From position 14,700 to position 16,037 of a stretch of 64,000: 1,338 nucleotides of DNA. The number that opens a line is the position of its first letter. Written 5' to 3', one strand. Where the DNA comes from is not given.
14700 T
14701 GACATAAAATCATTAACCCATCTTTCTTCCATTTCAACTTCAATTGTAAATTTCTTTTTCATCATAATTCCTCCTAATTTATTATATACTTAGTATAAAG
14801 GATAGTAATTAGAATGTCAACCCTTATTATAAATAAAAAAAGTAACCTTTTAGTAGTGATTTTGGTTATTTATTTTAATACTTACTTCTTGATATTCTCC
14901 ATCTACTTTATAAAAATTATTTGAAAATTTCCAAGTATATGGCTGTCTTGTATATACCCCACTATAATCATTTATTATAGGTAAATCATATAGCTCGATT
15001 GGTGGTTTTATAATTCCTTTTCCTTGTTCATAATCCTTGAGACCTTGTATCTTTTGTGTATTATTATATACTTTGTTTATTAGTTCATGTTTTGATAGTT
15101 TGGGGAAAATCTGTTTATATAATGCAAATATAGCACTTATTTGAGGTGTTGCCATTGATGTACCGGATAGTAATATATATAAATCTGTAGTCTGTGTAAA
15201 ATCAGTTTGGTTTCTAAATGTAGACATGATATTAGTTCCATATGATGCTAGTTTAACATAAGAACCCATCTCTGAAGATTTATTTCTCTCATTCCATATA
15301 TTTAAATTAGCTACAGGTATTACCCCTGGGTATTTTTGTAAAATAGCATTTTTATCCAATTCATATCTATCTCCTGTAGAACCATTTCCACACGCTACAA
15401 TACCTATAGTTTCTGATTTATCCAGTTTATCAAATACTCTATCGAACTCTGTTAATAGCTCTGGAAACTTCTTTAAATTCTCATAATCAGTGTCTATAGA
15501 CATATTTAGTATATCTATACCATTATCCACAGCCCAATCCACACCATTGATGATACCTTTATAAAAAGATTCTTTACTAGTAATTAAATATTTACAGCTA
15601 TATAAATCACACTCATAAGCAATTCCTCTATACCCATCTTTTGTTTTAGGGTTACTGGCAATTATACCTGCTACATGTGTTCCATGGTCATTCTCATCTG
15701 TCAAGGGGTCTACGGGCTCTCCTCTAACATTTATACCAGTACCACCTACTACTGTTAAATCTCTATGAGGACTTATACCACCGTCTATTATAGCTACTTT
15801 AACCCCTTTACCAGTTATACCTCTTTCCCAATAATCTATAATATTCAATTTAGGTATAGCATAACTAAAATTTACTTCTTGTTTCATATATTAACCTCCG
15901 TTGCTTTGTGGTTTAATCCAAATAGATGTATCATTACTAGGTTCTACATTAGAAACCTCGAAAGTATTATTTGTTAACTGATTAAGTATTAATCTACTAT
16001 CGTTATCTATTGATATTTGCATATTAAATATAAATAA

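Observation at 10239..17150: Accessory module: two collagen-like proteins (one fused to a GH20-like domain), an S8 subtilase and an SNase-like nuclease, with a duplicated promoter and 5' gene end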

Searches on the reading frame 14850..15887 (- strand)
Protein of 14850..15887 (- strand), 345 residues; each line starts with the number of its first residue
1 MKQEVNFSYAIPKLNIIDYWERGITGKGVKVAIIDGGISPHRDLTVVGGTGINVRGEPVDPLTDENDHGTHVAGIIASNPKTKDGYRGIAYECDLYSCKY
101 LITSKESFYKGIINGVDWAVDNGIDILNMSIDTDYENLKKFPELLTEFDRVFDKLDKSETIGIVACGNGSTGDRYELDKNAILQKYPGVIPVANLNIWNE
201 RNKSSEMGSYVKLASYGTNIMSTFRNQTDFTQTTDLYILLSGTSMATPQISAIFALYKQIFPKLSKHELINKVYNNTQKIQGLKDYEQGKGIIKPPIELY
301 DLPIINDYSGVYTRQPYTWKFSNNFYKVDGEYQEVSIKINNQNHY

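Call 4: search_protein_families(library=pfam, proteins=[window:14850-15887:-], max_evalue=0.01)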
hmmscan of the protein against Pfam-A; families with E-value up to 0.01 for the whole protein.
window:14850-15887:- (345 aa): 1 family
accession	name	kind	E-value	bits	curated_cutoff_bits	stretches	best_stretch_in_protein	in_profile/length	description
PF00082.27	Peptidase_S8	-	1.7e-36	126.5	21.8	1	26-291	1-288/288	Subtilase family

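Call 5: search_dna_similar(query=window:14850-15887:-, collection=phages, mode=protein, max_rows=30)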
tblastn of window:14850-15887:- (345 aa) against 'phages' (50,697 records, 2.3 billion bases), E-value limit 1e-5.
Records with a match: 75; places in all: 75; records where one place covers at least 80% of the query: 30.
Best place of each record, by identity: <60% 75.
By first word of the organism name: Bacillus 52; Staphylococcus 12; Bacteriophage 7; Acinetobacter 2; Caudoviricetes 1; Moorella 1.
By host as written in the record: - 10; Bacillus anthracis Sterne 10; Bacillus anthracis 7; Bacillus subtilis 7; Bacillus cereus 6; Bacillus subtilis W-23-S(r); Bacillus licheniformis ATCC 9945a 2; Staphylococcus carnosus TM300 2; Staphylococcus sp. ATCC 25923 2; and 22 more.
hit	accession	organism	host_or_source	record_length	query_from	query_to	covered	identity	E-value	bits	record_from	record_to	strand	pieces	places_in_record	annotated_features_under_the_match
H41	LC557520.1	Staphylococcus phage vB_SsapH-Golestan101-M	Staphylococcus saprophyticus 101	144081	8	301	85%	29.0%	5e-25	112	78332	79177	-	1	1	extracellular serine protease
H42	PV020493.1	Staphylococcus phage RSM-J51Sa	-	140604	8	301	85%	29.0%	2e-24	110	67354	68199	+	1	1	record has no annotation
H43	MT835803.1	Bacteriophage sp.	human fecal samples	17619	21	308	83%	29.5%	3e-13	77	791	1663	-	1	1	record has no annotation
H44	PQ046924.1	Staphylococcus phage OPT-SC01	Staphylococcus xylosus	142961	8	300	85%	28.9%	7e-17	88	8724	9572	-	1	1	hypothetical protein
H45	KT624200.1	Bacillus phage SP-15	Bacillus subtilis W-23-S(r); Bacillus ...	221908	1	299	87%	28.2%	4e-11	70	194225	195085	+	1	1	protease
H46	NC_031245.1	Bacillus phage SP-15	Bacillus subtilis W-23-S(r); Bacillus ...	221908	1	299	87%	28.2%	4e-11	70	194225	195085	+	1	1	protease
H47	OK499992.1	Bacillus phage vB_BanS_Nate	Bacillus anthracis Sterne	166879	1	292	85%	28.8%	2e-12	74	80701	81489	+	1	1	serine peptidase S8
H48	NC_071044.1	Bacillus phage vB_BanS_Nate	Bacillus anthracis Sterne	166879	1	292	85%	28.8%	2e-12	74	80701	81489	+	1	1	protease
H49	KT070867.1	Bacillus phage PBC2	Bacillus cereus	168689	2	292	84%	28.4%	8e-14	79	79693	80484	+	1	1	putative subtilisin-like protein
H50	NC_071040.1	Bacillus phage PBC2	Bacillus cereus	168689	2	292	84%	28.4%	8e-14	79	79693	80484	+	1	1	protease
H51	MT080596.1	Staphylococcus phage vB_SauM_EW42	Staphylococcus carnosus TM300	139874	8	300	85%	28.1%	6e-18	91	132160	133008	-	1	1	record has no annotation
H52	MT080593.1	Staphylococcus phage vB_SauM_EW36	Staphylococcus carnosus TM300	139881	8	300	85%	28.1%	6e-18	91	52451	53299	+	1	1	record has no annotation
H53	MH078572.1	Staphylococcus phage phiSA_BS1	Staphylococcus sp. ATCC 25923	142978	8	300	85%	27.9%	4e-19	95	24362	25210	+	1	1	extracellular serine protease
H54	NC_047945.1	Staphylococcus phage phiSA_BS1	Staphylococcus sp. ATCC 25923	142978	8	300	85%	27.9%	4e-19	95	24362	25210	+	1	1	protease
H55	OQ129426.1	Staphylococcus phage vB_SauM_JDF86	Staphylococcus aureus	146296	8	300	85%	27.9%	4e-19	95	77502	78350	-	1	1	hypothetical protein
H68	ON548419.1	Bacillus phage vB_BanS-Thrax3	Bacillus anthracis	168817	2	292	84%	27.0%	7e-13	76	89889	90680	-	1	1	peptidase S8 family protein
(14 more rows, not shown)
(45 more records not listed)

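Call 19: search_protein_families(library=phrogs, proteins=[window:14850-15887:-], max_evalue=0.001)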
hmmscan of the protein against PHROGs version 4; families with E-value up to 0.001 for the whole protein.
window:14850-15887:- (345 aa): 3 families
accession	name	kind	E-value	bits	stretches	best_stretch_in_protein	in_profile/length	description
phrog_3677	-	other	5.3e-50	171.2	1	7-296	574-849/1125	protease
phrog_3964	-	unknown function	1.1e-08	34.9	1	29-173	276-423/779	-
phrog_9158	-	unknown function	1.3e-05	25.2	1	205-276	437-514/696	-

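Call 26: find_homologous_proteins(query=window:14850-15887:-, max_evalue=1e-10)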
Query window:14850-15887:- (345 aa): 1420 proteins with E <= 1e-10 among 8000 candidates; the best 120 are listed.
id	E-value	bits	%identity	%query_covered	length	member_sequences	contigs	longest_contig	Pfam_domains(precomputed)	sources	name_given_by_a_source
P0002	3.8e-222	755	95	100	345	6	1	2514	PF00082.28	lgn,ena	-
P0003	3.7e-200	682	87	97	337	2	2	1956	PF00082.28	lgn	-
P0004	5.4e-90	320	46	98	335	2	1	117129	PF00082.28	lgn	-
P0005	9.9e-76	273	41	95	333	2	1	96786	PF00082.28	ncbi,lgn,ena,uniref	ncbi:S8 family peptidase [Enterococcus sp.]|uniref:S8 family peptidase n=1 Tax=Enterococcus sp. TaxI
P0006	5.9e-73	264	42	98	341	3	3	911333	PF00082.28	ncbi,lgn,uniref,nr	ncbi:hypothetical protein J6TS1_01290 [Siminovitchia terrae]|uniref:Peptidase S8/S53 domain-containi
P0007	5.2e-50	189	36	97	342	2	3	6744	PF00082.28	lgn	-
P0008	3.3e-41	160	36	84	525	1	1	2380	PF00082.28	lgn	-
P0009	8.5e-36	142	35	83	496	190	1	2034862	PF01835.26,PF00082.28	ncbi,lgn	-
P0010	2.6e-35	140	35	91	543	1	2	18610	PF02369.23,PF13620.13,PF01835.26,PF00082.28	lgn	-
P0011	3.4e-35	140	36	84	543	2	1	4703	PF00082.28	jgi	jgi:subtilisin family serine protease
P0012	3.8e-35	140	35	83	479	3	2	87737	PF01835.26,PF00082.28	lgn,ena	-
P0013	7.3e-35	139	37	81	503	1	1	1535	PF00395.26,PF00082.28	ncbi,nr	ncbi:MAG: S8 family serine peptidase, partial [Melioribacteraceae bacterium]|nr:S8 family serine pep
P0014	9.0e-35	139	35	81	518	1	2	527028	PF00082.28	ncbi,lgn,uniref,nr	ncbi:peptidase S8/S53 subtilisin kexin sedolisin [Robertmurraya yapensis]|uniref:Peptidase S8/S53 su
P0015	1.7e-34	138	34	87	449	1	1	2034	PF00082.28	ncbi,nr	ncbi:MAG: S8 family peptidase, partial [Clostridia bacterium]|nr:S8 family peptidase [Clostridia bac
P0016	4.5e-34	136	34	83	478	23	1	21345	PF02369.23,PF01835.26,PF00082.28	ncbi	-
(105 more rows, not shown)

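Call 27: find_encoding_contigs(protein=P0004, flank=8000, max_places=3)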
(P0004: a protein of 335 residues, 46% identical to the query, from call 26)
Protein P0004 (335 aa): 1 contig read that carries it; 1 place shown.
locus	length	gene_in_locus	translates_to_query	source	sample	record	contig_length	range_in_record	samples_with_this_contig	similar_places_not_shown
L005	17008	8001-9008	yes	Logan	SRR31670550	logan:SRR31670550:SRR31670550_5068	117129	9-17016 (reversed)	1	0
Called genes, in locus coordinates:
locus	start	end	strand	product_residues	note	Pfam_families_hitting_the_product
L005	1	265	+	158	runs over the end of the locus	-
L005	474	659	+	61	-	-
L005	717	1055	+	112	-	-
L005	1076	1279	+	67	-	-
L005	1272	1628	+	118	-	-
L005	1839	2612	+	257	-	PF08220:HTH_DeoR, PF00455:DeoRC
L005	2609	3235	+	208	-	PF00702:Hydrolase, PF12710:HAD (weak), PF13419:HAD_2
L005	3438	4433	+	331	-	PF04545:Sigma70_r4 (weak), PF08281:Sigma70_r4_2 (weak), PF13384:HTH_23 (weak), PF13936:HTH_38, PF13551:HTH_29 (faint), PF00665:rve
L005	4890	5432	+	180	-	-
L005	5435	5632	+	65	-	-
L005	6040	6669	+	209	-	PF00768:Peptidase_S11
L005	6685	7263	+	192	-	PF13354:Beta-lactamase2 (faint), PF00768:Peptidase_S11 (weak)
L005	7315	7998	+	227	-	-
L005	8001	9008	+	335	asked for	PF00082:Peptidase_S8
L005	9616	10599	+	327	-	-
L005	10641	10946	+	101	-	-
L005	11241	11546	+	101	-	-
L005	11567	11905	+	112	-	-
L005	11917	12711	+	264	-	PF13930:Endonuclea_NS_2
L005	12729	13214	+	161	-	-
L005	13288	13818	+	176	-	-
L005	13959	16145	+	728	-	PF18555:MobL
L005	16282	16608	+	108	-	-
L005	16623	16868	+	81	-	-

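Call 30: find_encoding_contigs(protein=P0005, flank=7000, max_places=2)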
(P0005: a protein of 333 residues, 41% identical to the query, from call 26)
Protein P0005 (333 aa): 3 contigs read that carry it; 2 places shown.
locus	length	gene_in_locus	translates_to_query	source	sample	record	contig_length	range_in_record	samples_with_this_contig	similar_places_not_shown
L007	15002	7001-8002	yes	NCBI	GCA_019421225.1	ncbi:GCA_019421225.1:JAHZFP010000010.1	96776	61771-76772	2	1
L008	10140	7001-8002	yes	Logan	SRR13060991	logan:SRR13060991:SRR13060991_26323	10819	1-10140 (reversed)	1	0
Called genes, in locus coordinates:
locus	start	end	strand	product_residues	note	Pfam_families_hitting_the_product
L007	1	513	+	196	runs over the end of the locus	PF04630:Phage_TTP_1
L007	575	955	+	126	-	PF23857:Phage_TAC_19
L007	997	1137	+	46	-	-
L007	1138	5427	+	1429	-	PF10145:PhageMin_Tail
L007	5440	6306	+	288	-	PF05709:Sipho_tail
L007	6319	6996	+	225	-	-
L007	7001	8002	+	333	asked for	PF00082:Peptidase_S8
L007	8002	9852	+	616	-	PF24650:TT1_Tal (weak), PF06605:Prophage_tail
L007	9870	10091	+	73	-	-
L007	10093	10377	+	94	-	PF16079:Phage_holin_5_2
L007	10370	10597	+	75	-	-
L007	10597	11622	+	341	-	PF01510:Amidase_2, PF08239:SH3_3 (weak)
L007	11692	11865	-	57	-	-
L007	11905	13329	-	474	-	PF00817:IMS, PF11799:IMS_C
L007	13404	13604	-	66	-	-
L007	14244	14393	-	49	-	PF00471:Ribosomal_L33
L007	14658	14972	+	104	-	-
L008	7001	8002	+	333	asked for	PF00082:Peptidase_S8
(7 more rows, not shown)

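Call 32: find_encoding_contigs(protein=P0006, flank=8000, max_places=2)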
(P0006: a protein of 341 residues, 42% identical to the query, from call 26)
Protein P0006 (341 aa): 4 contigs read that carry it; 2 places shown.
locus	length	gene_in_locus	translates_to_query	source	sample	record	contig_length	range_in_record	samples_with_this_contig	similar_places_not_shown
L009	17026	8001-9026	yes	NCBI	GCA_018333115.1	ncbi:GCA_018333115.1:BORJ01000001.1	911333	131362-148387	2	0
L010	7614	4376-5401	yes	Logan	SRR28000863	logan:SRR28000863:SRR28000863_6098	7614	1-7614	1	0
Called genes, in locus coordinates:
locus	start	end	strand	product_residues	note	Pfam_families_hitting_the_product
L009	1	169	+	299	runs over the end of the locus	PF02737:3HCDH_N, PF03721:UDPG_MGDP_dh_N (weak), PF00725:3HCDH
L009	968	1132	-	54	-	-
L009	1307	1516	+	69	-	PF06356:DUF1064 (faint)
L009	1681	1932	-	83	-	-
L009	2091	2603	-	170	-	PF11553:DUF3231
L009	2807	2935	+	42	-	-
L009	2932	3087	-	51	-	-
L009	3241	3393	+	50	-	-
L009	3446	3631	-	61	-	-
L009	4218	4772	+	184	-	-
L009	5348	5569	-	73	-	-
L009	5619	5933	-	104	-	-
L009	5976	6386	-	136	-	PF06114:Peptidase_M78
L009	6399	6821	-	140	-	PF12844:HTH_19 (weak), PF01381:HTH_3, PF13443:HTH_26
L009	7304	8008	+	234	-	-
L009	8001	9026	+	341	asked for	PF00082:Peptidase_S8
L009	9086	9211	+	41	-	-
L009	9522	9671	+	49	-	-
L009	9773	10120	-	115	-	-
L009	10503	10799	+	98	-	PF09859:Oxygenase-NA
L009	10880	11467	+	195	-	PF02805:Ada_Zn_binding, PF00165:HTH_AraC, PF12833:HTH_18, PF00165:HTH_AraC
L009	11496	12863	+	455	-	PF02870:Methyltransf_1N, PF01035:DNA_binding_1, PF04055:Radical_SAM, PF20903:SPL (weak)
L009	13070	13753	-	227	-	PF08713:DNA_alkylation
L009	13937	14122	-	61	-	-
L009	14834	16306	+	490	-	PF00282:Pyridoxal_deC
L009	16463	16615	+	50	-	-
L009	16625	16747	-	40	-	-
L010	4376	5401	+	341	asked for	PF00082:Peptidase_S8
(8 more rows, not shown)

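Call 33: get_annotated_region(hit=H41, flank=5000)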
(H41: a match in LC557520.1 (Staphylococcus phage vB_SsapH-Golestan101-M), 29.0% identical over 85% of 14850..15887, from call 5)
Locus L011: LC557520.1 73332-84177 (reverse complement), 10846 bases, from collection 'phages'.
description: Staphylococcus phage vB_SsapH-Golestan101-M DNA, complete genome.
organism: Staphylococcus phage vB_SsapH-Golestan101-M (NCBI taxid 2741341)
taxonomy: Viruses; Duplodnaviria; Heunggongvirae; Uroviricota; Caudoviricetes; Herelleviridae; Twortvirinae; Baoshanvirus
host: Staphylococcus saprophyticus 101; source: -; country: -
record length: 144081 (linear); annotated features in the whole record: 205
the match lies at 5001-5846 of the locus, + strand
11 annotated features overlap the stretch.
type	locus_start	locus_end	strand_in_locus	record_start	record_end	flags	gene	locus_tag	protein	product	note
CDS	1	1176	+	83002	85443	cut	-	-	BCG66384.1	tail lysin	Golestan124; ORF124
CDS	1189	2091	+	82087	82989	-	-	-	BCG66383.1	tail lysin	Golestan123; ORF123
CDS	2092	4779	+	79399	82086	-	-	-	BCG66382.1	tail fiber protein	Golestan122; ORF122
CDS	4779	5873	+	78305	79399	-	-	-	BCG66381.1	extracellular serine protease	Golestan121; ORF121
CDS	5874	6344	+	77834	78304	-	-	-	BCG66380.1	hypothetical protein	Golestan120; ORF20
CDS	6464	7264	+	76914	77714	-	-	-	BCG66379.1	hypothetical protein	Golestan119; ORF119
CDS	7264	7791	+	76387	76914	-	-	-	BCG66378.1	hypothetical protein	Golestan118; ORF118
CDS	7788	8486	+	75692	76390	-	-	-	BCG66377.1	baseplate wedge subunit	Golestan117; ORF117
CDS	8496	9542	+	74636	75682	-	-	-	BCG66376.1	baseplate J-like protein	Golestan116; ORF116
CDS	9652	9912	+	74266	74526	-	-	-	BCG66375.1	hypothetical protein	Golestan115; ORF115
CDS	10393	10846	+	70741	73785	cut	-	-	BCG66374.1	tail morphogenetic protein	Golestan114; ORF114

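Call 41: search_solved_structures(query=window:14850-15887:-, max_evalue=1e-10, show_alignments=1)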
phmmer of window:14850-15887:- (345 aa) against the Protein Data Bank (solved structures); distinct sequences matched with E-value up to 1e-10: 79 (the best 60 are shown).
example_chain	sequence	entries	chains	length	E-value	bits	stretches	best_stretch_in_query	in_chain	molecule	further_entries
1bh6_A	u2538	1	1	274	1.8e-31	112.8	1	8-294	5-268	SUBTILISIN DY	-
4gi3_A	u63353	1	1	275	2.2e-30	109.3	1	8-294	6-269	KerA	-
3qtl_A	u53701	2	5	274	2.7e-30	109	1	8-294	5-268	Subtilisin-like serin protease | KerA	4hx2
1c3l_A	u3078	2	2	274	3.5e-30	108.6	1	8-294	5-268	SUBTILISIN-CARLSBERG | Subtilisin Carlsberg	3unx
1yu6_A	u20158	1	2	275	3.6e-30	108.6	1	8-294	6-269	Subtilisin Carlsberg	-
1af4_A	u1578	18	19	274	4.6e-30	108.2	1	8-294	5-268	SUBTILISIN CARLSBERG | SUBTILISIN CARLSBERG, TYPE VIII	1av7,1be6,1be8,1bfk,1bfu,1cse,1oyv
1scn_E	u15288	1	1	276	5.1e-30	108.1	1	8-294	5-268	SUBTILISIN CARLSBERG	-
1sbi_A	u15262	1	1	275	8.6e-30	107.4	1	9-294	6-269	SUBTILISIN 8397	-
1s01_A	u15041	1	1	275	1.2e-29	106.9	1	9-294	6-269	Subtilisin BPN'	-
5gl8_A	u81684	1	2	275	1.3e-29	106.8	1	9-293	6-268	Subtilisin NAT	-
2sni_E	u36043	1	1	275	1.5e-29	106.5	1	9-294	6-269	SUBTILISIN NOVO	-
3vyv_A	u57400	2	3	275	1.5e-29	106.5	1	9-293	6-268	Subtilisin NAT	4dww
1sel_A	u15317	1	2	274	1.7e-29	106.4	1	8-294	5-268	SELENOSUBTILISIN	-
1avt_A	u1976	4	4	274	1.7e-29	106.4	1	8-294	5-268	SUBTILISIN CARLSBERG, TYPE VIII | KerA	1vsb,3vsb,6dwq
1mee_A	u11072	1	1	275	2e-29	106.2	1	9-293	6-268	MESENTERICOPEPTIDASE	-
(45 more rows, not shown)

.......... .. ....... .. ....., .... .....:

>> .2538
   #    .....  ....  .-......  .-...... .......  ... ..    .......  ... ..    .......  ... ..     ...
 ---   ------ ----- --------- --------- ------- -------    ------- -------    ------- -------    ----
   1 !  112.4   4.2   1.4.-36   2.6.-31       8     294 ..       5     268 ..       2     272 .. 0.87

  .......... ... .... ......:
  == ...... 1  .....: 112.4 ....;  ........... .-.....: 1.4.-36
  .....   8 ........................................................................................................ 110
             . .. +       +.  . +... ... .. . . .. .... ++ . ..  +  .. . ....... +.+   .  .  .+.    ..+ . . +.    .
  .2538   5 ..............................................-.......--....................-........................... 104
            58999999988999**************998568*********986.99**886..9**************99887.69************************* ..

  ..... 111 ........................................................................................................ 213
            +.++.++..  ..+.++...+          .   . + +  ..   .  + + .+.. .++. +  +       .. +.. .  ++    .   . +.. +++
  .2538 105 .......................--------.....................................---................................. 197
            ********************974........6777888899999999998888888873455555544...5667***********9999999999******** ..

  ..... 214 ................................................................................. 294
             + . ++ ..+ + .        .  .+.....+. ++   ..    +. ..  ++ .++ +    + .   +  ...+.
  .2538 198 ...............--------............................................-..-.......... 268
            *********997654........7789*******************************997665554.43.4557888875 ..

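Call 60: search_protein_families(library=pfam, proteins=[L011:2092-4779:+, L011:4779-5873:+, L011:5874-6344:+, L005:9616-10599:+, L007:8002-9852:+], max_evalue=0.01)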
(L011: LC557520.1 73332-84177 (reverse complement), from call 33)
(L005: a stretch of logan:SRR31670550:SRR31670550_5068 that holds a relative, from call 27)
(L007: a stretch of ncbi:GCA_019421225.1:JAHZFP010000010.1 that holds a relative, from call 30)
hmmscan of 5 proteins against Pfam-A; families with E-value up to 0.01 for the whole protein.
L011:2092-4779:+ (895 aa): 0 families

L011:4779-5873:+ (364 aa): 2 families
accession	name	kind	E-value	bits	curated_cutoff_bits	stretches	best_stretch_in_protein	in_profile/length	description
PF00082.27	Peptidase_S8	-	1.7e-31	110.1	21.8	1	93-346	1-288/288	Subtilase family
PF09205.15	DUF1955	-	0.003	17.8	26.4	0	165-199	18-52/159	Domain of unknown function (DUF1955)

L011:5874-6344:+ (156 aa): 0 families

L005:9616-10599:+ (327 aa): 0 families

L007:8002-9852:+ (616 aa): 2 families
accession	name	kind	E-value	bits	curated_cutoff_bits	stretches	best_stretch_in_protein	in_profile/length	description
PF06605.17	Prophage_tail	-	1.6e-26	93.9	31.3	1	85-301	2-223/250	Prophage endopeptidase tail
PF24650.2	TT1_Tal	-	9.4e-07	28.8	27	1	3-73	5-79/90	Tal, N-terminal tail tube TT1 domain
